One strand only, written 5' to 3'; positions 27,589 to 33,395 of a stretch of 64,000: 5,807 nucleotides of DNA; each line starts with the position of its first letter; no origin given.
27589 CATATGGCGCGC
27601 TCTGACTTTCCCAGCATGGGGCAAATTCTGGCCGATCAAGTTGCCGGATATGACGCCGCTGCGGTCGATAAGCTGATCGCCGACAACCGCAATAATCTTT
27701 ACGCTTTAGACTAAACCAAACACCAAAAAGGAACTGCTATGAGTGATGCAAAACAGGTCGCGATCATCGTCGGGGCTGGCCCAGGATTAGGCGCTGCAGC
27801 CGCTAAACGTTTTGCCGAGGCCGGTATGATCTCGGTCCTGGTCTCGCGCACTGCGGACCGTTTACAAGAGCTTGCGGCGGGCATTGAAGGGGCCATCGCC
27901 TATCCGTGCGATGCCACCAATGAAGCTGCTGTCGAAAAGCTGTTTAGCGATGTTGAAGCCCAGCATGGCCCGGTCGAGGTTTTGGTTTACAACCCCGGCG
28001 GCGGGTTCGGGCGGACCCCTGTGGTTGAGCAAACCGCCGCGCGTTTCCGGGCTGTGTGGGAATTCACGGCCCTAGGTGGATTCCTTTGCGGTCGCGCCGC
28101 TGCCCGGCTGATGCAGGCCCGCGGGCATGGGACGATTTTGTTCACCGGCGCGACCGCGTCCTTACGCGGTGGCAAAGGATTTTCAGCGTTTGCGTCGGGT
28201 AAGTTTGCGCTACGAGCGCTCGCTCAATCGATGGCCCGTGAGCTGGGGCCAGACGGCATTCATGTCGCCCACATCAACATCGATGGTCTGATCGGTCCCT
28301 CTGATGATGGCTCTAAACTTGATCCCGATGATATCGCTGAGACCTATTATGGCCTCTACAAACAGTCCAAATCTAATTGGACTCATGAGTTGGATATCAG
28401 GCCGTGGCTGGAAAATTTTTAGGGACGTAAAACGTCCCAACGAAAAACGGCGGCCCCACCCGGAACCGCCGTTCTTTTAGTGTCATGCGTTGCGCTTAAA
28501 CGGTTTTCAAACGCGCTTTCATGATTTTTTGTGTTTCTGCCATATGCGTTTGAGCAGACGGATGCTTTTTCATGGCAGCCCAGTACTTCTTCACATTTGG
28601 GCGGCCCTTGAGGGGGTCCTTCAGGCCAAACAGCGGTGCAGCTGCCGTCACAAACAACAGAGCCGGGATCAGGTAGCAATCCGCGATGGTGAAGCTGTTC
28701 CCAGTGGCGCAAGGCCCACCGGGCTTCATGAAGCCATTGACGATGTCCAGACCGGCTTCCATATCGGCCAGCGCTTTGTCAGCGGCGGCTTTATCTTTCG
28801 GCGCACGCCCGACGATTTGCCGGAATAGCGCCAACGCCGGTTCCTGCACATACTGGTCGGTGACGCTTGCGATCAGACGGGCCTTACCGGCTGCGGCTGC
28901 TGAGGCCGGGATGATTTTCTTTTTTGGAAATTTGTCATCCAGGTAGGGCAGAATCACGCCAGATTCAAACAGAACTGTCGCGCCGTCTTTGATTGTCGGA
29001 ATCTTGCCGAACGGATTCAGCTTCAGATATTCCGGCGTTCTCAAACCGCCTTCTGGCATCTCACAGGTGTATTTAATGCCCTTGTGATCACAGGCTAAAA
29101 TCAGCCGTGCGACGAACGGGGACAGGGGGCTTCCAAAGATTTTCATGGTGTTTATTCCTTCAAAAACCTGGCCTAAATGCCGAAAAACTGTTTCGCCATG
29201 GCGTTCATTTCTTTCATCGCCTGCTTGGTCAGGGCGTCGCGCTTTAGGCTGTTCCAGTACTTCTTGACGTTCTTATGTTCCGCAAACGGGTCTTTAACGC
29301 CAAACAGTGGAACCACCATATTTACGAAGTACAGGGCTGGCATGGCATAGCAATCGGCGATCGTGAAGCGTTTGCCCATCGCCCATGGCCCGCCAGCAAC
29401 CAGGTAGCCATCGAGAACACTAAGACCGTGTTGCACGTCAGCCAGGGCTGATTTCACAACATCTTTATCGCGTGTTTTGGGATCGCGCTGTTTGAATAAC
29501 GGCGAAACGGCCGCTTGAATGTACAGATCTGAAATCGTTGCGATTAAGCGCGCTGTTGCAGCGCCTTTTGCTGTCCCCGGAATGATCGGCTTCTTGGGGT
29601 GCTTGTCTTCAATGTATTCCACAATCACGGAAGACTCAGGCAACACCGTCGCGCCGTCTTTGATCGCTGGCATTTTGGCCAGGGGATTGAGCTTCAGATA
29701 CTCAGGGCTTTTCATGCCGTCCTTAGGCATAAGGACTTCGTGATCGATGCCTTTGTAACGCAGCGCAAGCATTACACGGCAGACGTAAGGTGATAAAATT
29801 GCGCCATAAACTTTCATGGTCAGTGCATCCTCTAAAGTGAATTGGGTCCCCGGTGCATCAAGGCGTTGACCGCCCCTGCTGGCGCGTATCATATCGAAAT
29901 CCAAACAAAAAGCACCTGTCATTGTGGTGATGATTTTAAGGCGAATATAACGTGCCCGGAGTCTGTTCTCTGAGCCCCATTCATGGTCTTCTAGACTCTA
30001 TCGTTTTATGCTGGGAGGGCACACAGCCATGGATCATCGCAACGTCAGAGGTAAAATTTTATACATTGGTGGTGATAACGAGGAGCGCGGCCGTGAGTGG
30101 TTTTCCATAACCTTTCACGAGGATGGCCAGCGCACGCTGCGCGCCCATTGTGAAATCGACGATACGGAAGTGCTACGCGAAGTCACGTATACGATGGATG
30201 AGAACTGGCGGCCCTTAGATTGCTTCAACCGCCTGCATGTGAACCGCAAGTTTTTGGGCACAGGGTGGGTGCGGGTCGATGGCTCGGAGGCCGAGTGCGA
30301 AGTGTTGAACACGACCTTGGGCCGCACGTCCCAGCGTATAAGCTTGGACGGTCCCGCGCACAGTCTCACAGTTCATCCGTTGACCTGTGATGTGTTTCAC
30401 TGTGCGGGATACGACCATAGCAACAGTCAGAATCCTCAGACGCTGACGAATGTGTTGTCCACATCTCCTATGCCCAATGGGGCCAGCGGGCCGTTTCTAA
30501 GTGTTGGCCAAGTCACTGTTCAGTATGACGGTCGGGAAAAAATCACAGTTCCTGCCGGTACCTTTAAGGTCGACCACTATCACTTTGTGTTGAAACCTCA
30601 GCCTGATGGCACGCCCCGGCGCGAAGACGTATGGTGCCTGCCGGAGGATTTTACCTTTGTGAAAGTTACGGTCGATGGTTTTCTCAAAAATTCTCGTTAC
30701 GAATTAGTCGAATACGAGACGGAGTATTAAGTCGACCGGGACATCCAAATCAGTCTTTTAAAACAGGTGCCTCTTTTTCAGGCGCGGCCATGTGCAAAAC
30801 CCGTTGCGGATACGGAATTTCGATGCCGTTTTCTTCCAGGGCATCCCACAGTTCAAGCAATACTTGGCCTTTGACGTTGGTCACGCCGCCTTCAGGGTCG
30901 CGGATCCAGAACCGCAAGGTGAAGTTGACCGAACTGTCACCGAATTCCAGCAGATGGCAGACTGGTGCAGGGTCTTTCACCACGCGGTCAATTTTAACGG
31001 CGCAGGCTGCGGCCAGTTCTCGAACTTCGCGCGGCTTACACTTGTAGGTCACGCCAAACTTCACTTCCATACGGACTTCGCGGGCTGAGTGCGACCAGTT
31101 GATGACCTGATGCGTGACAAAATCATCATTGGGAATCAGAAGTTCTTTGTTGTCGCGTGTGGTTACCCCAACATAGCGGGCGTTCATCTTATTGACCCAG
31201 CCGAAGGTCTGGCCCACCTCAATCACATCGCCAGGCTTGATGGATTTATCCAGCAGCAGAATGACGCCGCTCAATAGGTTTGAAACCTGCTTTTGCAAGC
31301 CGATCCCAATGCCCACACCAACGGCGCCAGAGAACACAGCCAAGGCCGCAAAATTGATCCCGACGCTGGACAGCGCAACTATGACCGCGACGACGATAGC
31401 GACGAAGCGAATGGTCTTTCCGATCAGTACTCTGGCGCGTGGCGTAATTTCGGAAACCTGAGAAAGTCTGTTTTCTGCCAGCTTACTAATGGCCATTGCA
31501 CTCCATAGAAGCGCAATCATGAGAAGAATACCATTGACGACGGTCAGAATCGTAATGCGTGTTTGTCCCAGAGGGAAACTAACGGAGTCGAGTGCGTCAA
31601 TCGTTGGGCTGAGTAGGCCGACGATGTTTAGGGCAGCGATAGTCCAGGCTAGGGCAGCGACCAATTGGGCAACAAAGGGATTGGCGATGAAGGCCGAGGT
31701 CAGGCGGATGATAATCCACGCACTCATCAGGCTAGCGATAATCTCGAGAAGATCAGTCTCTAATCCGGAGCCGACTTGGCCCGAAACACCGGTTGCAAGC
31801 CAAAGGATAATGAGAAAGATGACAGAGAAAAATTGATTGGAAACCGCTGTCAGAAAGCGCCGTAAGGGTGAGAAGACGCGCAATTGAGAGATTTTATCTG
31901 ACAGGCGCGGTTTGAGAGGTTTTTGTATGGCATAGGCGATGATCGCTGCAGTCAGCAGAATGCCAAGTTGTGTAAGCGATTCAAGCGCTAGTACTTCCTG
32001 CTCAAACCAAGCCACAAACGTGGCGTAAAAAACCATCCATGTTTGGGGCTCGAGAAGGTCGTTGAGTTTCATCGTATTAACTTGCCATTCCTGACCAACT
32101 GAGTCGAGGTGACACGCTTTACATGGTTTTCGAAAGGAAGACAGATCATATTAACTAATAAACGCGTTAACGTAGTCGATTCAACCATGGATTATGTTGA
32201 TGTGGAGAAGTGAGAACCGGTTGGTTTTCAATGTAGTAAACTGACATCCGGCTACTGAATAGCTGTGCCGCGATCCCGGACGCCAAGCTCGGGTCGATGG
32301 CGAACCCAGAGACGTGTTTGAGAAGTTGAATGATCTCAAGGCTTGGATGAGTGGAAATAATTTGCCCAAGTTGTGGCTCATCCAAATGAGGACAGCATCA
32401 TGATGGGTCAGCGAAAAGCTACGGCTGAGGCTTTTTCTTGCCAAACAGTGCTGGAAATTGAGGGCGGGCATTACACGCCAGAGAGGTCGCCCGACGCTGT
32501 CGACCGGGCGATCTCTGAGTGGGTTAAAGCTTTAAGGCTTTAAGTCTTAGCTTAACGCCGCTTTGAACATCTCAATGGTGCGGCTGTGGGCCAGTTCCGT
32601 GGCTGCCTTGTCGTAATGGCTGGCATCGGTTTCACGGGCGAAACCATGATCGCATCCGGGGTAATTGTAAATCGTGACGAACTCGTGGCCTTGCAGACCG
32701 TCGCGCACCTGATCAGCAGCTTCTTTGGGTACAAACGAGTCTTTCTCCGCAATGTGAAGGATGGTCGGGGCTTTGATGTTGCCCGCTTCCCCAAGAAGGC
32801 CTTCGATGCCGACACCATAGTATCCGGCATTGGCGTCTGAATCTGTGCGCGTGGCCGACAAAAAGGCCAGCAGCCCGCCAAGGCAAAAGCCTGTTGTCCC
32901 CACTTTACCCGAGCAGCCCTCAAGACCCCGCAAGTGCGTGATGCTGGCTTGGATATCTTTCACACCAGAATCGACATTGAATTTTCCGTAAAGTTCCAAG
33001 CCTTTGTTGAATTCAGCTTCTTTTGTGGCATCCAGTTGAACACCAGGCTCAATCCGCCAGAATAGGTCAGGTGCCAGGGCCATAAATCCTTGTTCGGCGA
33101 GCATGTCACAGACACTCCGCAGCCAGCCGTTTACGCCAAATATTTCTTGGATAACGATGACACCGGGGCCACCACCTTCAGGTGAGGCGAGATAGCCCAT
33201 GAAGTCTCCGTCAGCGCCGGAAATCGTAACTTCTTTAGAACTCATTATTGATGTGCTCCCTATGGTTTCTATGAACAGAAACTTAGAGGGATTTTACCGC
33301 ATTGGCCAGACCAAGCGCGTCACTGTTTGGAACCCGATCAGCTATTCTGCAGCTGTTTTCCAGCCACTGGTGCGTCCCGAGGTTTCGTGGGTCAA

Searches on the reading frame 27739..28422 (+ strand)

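Call 49: search_protein_families(library=pfam, proteins=[window:27739-28422:+], max_evalue=0.00001)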
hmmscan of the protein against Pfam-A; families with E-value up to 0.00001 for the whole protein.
window:27739-28422:+ (227 aa): 3 families
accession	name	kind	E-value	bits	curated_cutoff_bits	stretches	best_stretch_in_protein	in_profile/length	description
PF00106.31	adh_short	-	1e-34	120.2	26.6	1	6-180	1-178/195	short chain dehydrogenase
PF13561.12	adh_short_C2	-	1.1e-27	97.6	27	1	12-179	1-171/236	Enoyl-(Acyl carrier protein) reductase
PF08659.16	KR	-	4.3e-07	30.5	22.6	1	9-167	4-165/180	KR domain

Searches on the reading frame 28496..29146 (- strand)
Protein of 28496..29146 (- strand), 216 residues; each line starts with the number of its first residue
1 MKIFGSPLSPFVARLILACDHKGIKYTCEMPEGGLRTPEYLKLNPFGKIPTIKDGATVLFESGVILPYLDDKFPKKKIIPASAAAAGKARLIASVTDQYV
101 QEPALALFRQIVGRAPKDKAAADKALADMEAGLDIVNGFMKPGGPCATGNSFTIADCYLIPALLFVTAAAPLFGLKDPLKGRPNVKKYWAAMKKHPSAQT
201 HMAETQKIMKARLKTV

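Call 49: search_protein_families(library=pfam, proteins=[window:28496-29146:-], max_evalue=0.00001)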
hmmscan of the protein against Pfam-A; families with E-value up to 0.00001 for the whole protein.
window:28496-29146:- (216 aa): 5 families
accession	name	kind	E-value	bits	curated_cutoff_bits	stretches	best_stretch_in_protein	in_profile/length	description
PF13417.12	GST_N_3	-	2.6e-15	57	22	1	4-76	2-74/75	Glutathione S-transferase, N-terminal domain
PF13409.12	GST_N_2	-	2.9e-14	53.8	25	1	9-71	2-69/70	Glutathione S-transferase, N-terminal domain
PF02798.26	GST_N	-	2.9e-10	40.8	20.9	1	1-70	3-75/76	Glutathione S-transferase, N-terminal domain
PF00043.30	GST_C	-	2.2e-09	37.9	20.7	1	111-196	13-93/93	Glutathione S-transferase, C-terminal domain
PF13410.11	GST_C_2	-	5e-08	33.4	24.9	1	120-188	2-66/69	Glutathione S-transferase, C-terminal domain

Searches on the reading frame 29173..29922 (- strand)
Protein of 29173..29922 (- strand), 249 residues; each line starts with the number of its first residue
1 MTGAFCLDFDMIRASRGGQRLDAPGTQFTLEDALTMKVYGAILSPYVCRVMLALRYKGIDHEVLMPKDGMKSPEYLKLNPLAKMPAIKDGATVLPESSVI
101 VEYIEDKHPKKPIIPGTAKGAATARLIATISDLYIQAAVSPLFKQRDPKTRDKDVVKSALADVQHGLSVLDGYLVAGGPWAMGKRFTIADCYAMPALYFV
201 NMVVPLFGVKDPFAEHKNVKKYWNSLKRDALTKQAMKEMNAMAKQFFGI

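Call 49: search_protein_families(library=pfam, proteins=[window:29173-29922:-], max_evalue=0.00001)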
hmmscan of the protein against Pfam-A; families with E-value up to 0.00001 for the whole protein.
window:29173-29922:- (249 aa): 4 families
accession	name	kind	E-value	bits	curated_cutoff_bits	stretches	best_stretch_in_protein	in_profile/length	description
PF13417.12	GST_N_3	-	1.9e-17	63.8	22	1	39-111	2-74/75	Glutathione S-transferase, N-terminal domain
PF13409.12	GST_N_2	-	2.6e-16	60.4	25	1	44-106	2-69/70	Glutathione S-transferase, N-terminal domain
PF02798.26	GST_N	-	4.1e-14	53.1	20.9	1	35-105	2-75/76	Glutathione S-transferase, N-terminal domain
PF00043.30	GST_C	-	3.8e-12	46.7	20.7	1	132-225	3-88/93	Glutathione S-transferase, C-terminal domain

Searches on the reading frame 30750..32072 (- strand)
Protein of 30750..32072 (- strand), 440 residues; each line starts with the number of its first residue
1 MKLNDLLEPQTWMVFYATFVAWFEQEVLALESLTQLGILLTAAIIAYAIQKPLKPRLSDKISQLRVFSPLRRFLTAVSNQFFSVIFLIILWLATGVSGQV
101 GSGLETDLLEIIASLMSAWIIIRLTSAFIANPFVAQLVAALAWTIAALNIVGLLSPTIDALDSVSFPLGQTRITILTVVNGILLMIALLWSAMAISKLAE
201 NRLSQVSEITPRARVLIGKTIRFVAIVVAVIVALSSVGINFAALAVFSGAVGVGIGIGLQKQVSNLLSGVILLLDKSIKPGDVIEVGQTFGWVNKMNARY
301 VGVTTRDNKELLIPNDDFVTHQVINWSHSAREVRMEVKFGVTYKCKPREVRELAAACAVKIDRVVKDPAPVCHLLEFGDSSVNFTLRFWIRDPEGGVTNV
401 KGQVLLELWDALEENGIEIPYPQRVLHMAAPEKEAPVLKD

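Call 49: search_protein_families(library=pfam, proteins=[window:30750-32072:-], max_evalue=0.00001)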
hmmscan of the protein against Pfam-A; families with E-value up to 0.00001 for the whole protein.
window:30750-32072:- (440 aa): 3 families
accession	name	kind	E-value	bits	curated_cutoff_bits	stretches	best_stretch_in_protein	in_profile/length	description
PF00924.24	MS_channel_2nd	-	1e-18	67.6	20.2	1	263-328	3-68/68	Mechanosensitive ion channel, beta-domain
PF21082.3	MS_channel_3rd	-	6.3e-13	49.4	21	1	336-419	2-88/88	Mechanosensitive ion channel MscS, C-terminal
PF21088.3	MS_channel_1st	-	9e-07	29.2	23.1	1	219-260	1-42/42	Mechanosensitive ion channel, transmembrane helices 2/3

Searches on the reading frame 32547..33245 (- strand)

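Call 49: search_protein_families(library=pfam, proteins=[window:32547-33245:-], max_evalue=0.00001)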
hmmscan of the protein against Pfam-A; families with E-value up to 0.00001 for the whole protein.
window:32547-33245:- (232 aa): 1 family
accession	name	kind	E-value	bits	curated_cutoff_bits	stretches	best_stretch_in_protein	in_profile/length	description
PF01738.24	DLH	-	1.9e-47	162.1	21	1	15-230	1-216/217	Dienelactone hydrolase family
